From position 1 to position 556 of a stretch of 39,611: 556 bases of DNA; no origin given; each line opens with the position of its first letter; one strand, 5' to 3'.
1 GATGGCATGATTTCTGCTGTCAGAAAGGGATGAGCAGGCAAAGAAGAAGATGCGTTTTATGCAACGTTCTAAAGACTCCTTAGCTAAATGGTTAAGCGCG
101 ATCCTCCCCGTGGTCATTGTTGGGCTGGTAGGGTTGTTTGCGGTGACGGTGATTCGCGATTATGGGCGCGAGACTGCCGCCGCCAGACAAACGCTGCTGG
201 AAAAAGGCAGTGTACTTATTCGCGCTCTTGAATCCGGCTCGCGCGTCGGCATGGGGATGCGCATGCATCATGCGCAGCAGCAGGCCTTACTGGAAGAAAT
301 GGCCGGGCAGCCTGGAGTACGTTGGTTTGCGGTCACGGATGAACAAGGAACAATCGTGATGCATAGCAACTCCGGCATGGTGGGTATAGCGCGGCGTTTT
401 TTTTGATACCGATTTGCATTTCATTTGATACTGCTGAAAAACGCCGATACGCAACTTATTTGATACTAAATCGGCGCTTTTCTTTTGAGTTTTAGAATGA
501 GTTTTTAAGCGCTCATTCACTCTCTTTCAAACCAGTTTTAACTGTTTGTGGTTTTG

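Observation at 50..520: Prophage inserted inside zraS, leaving a truncated sensor kinase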

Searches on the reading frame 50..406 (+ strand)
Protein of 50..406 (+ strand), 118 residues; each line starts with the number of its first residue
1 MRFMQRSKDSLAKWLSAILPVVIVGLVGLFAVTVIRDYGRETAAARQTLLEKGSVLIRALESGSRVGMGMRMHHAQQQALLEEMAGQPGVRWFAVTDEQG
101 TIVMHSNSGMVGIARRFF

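Call 18: find_encoding_contigs(protein=window:50-406:+, flank=10000, max_places=10)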
Protein window:50-406:+ (118 aa): 2 contigs read that carry it; 2 places shown.
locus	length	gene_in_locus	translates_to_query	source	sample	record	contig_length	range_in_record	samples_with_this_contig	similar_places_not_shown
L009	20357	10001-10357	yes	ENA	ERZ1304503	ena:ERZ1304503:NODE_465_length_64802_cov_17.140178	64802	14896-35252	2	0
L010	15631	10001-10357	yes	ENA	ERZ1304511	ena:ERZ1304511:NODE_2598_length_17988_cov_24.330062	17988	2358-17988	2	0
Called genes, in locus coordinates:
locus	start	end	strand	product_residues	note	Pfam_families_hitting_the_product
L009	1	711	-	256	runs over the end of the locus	PF05690:ThiG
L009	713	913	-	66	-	PF02597:ThiS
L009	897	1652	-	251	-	PF00899:ThiF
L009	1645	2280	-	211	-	PF02581:TMP-TENI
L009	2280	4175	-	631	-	PF13667:ThiC-associated, PF01964:ThiC_Rad_SAM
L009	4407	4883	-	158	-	PF04353:Rsd_AlgQ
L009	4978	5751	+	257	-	PF09297:Zn_ribbon_NUD, PF00293:NUDIX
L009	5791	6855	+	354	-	PF01208:URO-D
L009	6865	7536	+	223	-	PF04493:Endonuclease_5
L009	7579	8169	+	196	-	PF04222:DUF416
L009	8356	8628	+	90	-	PF00216:Bac_DNA_binding, PF18291:HU-HIG (weak)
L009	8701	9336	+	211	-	PF07356:DUF1481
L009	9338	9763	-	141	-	PF13801:Metal_resist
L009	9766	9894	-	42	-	-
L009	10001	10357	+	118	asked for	-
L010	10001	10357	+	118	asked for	-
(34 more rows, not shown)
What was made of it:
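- A second assembly (ERZ1304511) carries the same right junction (call 18). The contig comes from the ENA metagenome-assembly collection (short-read, SPAdes-style contig name, about 17x coverage) (call 18). The host flank extends 24.8 kb upstream in normal E. coli gene order, thiG...hupA-yjaH-zraP (call 18). The same right junction was assembled independently in a second sample (call 18).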

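Call 47: search_protein_families(library=pfam, proteins=[window:50-406:+], max_evalue=0.01)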
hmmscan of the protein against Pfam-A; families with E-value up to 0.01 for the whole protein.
window:50-406:+ (118 aa): 1 family
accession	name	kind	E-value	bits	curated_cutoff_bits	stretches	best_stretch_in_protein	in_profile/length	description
PF17203.10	sCache_3_2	-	0.00095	19.7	28.4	1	43-112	4-75/140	Single cache domain 3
